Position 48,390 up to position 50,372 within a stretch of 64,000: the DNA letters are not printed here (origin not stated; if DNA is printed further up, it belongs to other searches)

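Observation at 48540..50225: PASTA-domain transmembrane pseudokinase in a presumed diderm, FCB-like genome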

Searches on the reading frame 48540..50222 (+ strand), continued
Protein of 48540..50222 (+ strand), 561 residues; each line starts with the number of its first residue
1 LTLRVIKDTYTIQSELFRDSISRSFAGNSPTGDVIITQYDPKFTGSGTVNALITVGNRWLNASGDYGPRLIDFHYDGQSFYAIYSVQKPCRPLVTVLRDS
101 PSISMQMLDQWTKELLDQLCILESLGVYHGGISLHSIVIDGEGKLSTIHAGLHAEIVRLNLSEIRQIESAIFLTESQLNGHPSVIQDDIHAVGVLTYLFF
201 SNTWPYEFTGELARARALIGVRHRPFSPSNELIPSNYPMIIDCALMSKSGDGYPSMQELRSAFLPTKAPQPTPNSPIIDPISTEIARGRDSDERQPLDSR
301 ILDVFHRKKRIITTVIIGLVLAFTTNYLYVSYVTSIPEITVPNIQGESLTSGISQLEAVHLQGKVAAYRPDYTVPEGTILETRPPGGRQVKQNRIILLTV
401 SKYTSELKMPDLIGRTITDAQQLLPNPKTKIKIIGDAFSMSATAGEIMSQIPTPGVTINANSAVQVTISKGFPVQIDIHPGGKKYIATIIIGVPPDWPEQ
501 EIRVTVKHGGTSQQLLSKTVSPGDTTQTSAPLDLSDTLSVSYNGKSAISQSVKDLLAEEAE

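Call 13: find_encoding_contigs(protein=P0003, flank=8000, max_places=3)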
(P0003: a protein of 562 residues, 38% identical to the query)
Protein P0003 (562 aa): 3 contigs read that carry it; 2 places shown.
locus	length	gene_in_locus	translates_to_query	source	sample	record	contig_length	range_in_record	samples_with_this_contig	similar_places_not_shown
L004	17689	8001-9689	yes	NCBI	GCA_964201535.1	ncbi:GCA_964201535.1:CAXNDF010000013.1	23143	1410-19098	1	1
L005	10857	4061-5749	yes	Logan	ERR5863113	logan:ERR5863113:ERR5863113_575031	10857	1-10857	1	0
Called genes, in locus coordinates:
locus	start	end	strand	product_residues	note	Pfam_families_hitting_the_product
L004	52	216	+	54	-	-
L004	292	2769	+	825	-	PF02563:Poly_export, PF22461:SLBB_2 (weak), PF10531:SLBB, PF22461:SLBB_2 (weak)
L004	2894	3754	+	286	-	PF20706:GT4-conflict, PF00534:Glycos_transf_1, PF13692:Glyco_trans_1_4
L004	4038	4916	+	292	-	-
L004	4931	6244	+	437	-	PF03952:Enolase_N, PF00113:Enolase_C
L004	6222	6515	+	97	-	PF04977:DivIC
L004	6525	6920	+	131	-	PF00575:S1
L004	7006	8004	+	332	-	-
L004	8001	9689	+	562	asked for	PF07714:PK_Tyr_Ser-Thr, PF00069:Pkinase (weak), PF03793:PASTA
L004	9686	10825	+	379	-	PF00383:dCMP_cyt_deam_1, PF14437:MafB19-deam (weak), PF01872:RibD_C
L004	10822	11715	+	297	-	PF01259:SAICAR_synt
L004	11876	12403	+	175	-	-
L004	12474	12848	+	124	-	PF00436:SSB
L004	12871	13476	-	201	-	PF03544:TonB_C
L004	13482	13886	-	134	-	PF02472:ExbD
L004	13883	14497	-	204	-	PF01618:MotA_ExbB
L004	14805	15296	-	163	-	PF02577:BFN_dom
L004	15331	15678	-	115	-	PF00453:Ribosomal_L20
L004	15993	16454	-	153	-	PF05198:IF3_N, PF00707:IF3_C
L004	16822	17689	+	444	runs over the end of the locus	PF11638:DnaA_N, PF00308:Bac_DnaA, PF01695:IstB_IS21 (weak), PF00004:AAA, PF08299:Bac_DnaA_C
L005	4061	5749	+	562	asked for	PF07714:PK_Tyr_Ser-Thr, PF00069:Pkinase (weak), PF03793:PASTA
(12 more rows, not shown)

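Call 19: find_related_loci(query=A2, collection=genome_contigs, flank=10000)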
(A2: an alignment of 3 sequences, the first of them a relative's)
Query A2 (561 aa) in genome_contigs; peptide patterns used: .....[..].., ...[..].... (x = any residue, [..] = any of these).
79 stretches matched a pattern; 1 encode a relative of the query (tblastn E <= 1e-3); 1 distinct loci.
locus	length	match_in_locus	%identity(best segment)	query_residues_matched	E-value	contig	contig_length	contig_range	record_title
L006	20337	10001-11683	39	4-561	3e-129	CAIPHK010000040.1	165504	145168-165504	uncultured bacterium isolate KT_bin-0310 genome assembly, contig: bin-0310:40/46, whole genome shotgun sequence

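Call 34: search_protein_representatives(alignment_id=A2)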
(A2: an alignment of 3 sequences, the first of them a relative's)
Query: 3 sequences, 562 profile positions. Proteins with E-value up to 0.001 (for the whole library): 71896; up to 1e-10: 6910; up to 1e-30: 306. The best 150 are listed.
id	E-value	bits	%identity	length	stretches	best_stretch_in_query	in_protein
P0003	0.0e+00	1117.6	-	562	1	1-562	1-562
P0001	0.0e+00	1022.3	-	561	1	2-562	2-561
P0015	3.5e-147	508.0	-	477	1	4-472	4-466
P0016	3.0e-108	379.5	-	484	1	1-477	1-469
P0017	6.0e-102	358.7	-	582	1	3-561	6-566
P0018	9.5e-101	354.8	-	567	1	13-555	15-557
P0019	5.7e-98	345.6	-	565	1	4-546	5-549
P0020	3.0e-96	339.9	-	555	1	3-553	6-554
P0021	3.9e-91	323.0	-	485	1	5-481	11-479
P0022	2.0e-90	320.7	-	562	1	30-555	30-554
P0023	1.7e-88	314.4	-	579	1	4-550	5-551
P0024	2.8e-88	313.6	-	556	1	3-555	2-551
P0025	2.8e-88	313.6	-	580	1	4-555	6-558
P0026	3.0e-88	313.5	-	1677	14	340-477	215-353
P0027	1.6e-87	311.1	-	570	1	5-555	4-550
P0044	1.2e-81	291.7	-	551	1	3-553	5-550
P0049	6.5e-80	286.0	-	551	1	13-553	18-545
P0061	1.0e-72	262.2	-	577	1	5-554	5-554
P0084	1.0e-61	225.9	-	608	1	3-557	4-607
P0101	5.7e-55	203.7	-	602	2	300-551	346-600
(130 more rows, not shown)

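Call 38: list_cluster_members(proteins=[P0015, P0016, P0017, P0018, P0019, P0020, P0024, P0027, P0044, P0049])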
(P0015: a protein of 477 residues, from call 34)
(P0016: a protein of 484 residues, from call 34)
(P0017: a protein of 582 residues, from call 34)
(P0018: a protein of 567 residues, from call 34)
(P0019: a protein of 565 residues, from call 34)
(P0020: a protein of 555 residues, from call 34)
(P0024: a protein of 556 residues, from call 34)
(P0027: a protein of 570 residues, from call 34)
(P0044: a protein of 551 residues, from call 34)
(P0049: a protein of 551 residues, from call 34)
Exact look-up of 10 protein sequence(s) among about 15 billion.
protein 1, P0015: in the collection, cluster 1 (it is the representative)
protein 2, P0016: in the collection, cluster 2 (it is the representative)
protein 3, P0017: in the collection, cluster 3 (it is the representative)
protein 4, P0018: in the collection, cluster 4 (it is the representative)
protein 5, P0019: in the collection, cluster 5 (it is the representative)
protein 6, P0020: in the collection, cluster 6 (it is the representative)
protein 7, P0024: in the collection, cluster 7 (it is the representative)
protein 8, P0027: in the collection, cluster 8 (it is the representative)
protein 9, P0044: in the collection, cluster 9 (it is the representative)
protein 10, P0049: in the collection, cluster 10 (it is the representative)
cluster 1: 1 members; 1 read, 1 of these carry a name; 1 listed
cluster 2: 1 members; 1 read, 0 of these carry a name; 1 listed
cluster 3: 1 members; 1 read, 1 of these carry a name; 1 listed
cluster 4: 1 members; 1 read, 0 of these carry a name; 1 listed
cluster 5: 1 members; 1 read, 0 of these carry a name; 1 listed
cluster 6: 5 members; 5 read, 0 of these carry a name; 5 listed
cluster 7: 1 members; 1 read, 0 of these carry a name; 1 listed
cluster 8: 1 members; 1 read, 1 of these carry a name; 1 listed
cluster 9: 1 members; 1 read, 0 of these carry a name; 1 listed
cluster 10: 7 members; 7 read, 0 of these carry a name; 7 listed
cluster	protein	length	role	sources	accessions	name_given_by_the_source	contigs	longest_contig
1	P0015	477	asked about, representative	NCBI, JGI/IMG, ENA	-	serine/threonine protein kinase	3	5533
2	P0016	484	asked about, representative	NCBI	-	-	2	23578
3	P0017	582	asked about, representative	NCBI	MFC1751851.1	protein kinase [Thermoproteota archaeon]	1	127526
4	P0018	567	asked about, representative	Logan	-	-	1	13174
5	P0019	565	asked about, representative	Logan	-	-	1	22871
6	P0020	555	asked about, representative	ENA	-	-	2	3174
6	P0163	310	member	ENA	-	-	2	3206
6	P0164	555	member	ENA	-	-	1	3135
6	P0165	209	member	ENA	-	-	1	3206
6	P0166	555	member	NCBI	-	-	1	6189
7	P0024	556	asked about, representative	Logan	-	-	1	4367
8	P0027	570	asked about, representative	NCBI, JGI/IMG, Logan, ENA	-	eukaryotic-like serine/threonine-protein kinase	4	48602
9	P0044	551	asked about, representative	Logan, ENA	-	-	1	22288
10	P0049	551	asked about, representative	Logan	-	-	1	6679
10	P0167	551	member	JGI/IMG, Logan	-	-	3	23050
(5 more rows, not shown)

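Call 40: find_homologous_proteins(query=A3, max_evalue=1e-30)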
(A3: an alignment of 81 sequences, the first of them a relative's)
Query A3 (81 sequences) (561 aa, profile of the alignment): 9 proteins with E <= 1e-30 among 8000 candidates.
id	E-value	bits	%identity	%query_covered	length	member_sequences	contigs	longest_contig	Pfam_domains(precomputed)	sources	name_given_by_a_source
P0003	1.9e-175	603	38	99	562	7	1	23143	PF07714.24,PF00069.32,PF03793.25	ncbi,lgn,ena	-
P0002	1.2e-174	600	39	99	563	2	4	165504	PF07714.24,PF00069.32,PF03793.25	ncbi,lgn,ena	-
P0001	1.1e-154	534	100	100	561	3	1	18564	PF03793.25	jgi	-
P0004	1.6e-114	401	24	64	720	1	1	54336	PF07714.24,PF00069.32,PF03109.23,PF03793.25,PF01636.30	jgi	jgi:eukaryotic-like serine/threonine-protein kinase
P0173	1.0e-85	306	24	25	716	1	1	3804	PF07714.24,PF00069.32,PF03109.23,PF03793.25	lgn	-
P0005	1.5e-78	283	21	54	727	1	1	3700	PF07714.24,PF00069.32,PF03109.23,PF03793.25,PF01636.30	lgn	-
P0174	9.5e-39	151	25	15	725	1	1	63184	PF07714.24,PF00069.32,PF03109.23,PF03793.25,PF01636.30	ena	-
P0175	9.0e-35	138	24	30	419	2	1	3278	PF14559.13,PF07714.24,PF00069.32,PF03109.23,PF13432.13,PF13428.13,PF17667.8,PF07719.24,PF13174.13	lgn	-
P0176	2.9e-31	127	22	17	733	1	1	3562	PF14559.13,PF07714.24,PF00069.32,PF03109.23,PF13428.13,PF07719.24,PF01636.30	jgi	jgi:serine/threonine protein kinase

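Call 42: find_encoding_contigs(protein=P0017, flank=8000, max_places=2)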
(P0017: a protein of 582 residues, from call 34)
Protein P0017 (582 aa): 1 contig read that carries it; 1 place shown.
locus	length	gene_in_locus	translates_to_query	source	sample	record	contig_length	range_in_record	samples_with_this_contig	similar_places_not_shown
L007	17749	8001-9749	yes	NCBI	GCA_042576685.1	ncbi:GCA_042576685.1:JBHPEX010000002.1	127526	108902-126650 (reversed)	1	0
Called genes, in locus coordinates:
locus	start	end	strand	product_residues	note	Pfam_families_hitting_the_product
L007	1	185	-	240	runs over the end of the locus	PF10531:SLBB (weak), PF14716:HHH_8 (faint), PF12826:HHH_2 (faint), PF14520:HHH_5 (faint), PF00633:HHH, PF12836:HHH_3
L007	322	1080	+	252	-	PF01026:TatD_DNase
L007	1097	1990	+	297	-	-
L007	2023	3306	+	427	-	PF03952:Enolase_N, PF00113:Enolase_C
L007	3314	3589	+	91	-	PF04977:DivIC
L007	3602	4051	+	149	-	PF00575:S1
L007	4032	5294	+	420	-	PF13360:PQQ_2 (faint), PF07774:EMC1_C (weak)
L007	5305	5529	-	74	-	-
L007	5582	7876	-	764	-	-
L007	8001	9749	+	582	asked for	PF00069:Pkinase, PF07714:PK_Tyr_Ser-Thr, PF03793:PASTA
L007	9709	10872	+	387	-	PF00383:dCMP_cyt_deam_1, PF14437:MafB19-deam, PF01872:RibD_C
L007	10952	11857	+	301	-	PF01259:SAICAR_synt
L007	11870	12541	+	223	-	-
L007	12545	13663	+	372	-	PF02350:Epimerase_2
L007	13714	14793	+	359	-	PF02350:Epimerase_2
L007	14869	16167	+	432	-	PF01943:Polysacc_synt, PF13440:Polysacc_synt_3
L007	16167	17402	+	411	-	PF02786:CPSase_L_D2 (faint)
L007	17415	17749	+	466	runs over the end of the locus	PF23019:DUF7033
